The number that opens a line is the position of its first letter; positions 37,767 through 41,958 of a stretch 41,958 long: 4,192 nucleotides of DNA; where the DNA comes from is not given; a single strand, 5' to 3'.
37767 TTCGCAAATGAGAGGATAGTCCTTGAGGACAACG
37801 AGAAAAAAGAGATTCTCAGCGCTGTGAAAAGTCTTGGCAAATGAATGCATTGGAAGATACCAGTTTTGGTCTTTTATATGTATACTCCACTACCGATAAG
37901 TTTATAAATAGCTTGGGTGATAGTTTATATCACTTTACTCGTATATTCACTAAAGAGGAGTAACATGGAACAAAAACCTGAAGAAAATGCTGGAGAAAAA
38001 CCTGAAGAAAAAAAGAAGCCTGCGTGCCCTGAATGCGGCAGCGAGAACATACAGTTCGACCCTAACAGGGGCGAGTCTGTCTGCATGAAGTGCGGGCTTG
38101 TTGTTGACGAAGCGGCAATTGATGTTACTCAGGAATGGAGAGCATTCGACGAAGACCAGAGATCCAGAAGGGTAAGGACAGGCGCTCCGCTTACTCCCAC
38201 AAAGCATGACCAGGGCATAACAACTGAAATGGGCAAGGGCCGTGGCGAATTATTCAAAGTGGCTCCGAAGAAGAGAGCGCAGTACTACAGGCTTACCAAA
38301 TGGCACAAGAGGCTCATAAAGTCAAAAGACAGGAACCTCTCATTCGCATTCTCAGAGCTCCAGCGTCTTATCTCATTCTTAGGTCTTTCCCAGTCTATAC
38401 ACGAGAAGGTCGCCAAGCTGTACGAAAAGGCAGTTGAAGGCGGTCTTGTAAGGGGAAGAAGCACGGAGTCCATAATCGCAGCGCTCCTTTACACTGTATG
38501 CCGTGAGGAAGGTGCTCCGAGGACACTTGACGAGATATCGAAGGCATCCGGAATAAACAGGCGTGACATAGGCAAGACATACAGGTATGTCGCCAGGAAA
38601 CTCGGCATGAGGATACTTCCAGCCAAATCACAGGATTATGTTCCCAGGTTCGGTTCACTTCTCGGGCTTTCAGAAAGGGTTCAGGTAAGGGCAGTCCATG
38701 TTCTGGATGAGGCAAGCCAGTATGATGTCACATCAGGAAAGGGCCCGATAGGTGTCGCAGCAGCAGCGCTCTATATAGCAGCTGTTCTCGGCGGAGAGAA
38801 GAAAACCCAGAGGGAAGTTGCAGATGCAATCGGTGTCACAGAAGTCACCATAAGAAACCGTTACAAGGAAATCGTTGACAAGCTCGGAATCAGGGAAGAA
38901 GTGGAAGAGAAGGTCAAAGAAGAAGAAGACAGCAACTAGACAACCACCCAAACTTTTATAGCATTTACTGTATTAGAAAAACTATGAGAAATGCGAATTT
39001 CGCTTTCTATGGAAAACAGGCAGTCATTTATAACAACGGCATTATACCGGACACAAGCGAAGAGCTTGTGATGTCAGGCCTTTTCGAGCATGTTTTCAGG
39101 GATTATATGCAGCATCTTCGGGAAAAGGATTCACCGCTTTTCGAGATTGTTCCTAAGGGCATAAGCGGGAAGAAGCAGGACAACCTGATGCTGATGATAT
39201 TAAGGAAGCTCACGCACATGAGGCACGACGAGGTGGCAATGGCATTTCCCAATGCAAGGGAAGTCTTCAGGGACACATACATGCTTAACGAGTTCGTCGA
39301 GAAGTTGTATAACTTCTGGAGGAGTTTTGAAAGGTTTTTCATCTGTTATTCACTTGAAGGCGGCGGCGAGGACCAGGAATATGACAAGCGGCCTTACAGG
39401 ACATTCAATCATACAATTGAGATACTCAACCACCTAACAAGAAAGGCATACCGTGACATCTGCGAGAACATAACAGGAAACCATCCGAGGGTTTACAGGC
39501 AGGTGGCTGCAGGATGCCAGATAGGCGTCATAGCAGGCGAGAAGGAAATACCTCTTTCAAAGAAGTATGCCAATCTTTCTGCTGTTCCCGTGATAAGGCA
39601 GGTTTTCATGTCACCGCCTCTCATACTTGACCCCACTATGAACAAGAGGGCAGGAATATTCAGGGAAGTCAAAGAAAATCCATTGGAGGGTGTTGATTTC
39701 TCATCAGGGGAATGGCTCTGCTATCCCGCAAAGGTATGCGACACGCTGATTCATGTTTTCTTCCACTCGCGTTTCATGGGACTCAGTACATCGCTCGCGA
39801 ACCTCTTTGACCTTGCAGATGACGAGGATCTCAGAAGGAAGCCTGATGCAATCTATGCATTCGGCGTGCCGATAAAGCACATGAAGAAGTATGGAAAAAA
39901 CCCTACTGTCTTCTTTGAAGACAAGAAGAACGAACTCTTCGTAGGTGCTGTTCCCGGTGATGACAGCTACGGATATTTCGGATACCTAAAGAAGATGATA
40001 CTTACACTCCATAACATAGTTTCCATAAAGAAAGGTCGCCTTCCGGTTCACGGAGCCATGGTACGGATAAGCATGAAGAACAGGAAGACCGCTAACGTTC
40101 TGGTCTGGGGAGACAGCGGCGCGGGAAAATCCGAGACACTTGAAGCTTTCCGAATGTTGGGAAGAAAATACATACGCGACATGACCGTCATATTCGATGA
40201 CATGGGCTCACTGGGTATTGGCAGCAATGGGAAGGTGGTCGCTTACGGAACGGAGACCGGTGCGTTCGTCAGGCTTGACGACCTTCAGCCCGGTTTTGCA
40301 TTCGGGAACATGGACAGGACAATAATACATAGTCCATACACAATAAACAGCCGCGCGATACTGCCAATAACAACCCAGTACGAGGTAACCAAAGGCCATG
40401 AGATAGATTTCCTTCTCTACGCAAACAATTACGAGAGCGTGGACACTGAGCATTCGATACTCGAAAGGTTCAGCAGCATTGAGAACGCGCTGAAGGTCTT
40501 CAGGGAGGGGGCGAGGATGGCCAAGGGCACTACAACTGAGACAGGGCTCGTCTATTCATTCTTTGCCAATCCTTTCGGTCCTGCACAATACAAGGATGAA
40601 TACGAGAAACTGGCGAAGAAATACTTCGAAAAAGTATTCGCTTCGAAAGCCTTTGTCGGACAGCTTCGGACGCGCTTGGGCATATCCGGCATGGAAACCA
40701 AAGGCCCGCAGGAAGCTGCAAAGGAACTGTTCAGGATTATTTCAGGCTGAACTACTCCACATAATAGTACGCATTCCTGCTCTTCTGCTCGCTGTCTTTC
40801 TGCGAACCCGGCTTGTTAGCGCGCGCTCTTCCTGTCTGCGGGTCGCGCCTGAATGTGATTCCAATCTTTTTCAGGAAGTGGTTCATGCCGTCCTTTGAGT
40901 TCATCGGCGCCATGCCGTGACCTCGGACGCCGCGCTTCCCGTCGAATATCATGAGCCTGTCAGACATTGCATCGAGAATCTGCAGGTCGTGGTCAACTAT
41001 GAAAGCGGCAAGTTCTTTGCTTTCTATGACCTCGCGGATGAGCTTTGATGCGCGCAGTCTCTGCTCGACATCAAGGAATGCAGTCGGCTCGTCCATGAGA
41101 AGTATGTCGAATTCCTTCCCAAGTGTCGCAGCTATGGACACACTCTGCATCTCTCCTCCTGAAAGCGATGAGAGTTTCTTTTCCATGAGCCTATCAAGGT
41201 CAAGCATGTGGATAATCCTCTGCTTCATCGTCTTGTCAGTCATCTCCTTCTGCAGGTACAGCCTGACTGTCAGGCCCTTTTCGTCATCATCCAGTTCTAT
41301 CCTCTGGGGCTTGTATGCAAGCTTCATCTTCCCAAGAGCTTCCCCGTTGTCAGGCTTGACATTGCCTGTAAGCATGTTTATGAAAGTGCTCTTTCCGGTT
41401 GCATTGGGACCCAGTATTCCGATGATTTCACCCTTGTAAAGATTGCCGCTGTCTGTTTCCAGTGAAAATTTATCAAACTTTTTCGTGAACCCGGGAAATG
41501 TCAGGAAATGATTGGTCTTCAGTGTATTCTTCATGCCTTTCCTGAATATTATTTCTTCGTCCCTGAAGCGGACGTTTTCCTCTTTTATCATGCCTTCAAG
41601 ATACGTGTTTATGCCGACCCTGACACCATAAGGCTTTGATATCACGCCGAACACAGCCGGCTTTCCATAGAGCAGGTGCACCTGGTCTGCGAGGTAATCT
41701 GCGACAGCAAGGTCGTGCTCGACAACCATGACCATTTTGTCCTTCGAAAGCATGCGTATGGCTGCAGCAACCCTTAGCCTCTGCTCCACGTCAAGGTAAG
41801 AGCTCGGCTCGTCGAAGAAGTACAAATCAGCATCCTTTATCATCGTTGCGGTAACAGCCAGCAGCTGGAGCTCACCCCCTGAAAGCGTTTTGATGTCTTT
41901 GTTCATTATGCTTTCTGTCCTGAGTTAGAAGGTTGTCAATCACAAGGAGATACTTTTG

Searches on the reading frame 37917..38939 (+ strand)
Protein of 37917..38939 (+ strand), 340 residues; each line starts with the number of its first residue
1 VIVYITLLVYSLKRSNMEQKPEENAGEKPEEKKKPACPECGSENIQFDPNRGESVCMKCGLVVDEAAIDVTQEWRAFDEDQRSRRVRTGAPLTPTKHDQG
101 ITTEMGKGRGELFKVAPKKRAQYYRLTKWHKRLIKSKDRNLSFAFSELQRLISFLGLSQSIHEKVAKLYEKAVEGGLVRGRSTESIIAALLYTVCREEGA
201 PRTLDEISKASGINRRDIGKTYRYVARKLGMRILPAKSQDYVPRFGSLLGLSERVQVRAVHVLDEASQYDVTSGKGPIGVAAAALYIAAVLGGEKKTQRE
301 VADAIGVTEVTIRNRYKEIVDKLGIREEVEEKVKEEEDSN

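Call 81: search_protein_families(library=pfam, proteins=[window:37917-38939:+], max_evalue=0.00001)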
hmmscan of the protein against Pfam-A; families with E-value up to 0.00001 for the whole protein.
window:37917-38939:+ (340 aa): 3 families
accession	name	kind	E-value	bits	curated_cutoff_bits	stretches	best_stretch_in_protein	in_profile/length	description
PF00382.24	TFIIB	-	9.8e-42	141.3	23.6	2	237-321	7-91/92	Transcription factor TFIIB repeat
PF08271.17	Zn_Ribbon_TF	-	7.1e-17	61.1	29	1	37-77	3-43/43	TFIIB zinc-binding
PF04545.22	Sigma70_r4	-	3.8e-06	26.7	24.1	0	293-323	18-48/50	Sigma-70, region 4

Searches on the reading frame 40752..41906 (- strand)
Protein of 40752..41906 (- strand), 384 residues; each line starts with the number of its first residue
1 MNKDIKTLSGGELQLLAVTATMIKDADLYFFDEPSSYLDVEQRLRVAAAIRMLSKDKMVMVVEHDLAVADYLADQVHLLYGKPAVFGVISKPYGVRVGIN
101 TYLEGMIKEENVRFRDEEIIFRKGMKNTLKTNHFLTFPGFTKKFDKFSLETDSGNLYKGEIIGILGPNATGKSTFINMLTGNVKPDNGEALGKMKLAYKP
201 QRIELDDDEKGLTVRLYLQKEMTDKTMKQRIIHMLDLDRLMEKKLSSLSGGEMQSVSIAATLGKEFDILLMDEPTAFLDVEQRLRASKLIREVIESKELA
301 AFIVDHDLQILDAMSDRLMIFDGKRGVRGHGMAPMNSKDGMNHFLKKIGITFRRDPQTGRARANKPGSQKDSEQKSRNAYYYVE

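Call 89: search_protein_families(library=pfam, proteins=[window:40752-41906:-], max_evalue=0.001)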
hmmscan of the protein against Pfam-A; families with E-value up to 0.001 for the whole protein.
window:40752-41906:- (384 aa): 3 families
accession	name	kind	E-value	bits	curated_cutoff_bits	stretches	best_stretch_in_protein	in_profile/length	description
PF00005.33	ABC_tran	-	1.3e-26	94.3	25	1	152-276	4-137/137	ABC transporter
PF02463.25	SMC_N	-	1.9e-09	37.7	40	1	6-65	135-198/220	RecF/RecN/SMC N terminal domain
PF13304.12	AAA_21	-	1.3e-07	32.4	27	0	162-208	2-54/304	AAA domain, putative AbiEii toxin, Type IV TA system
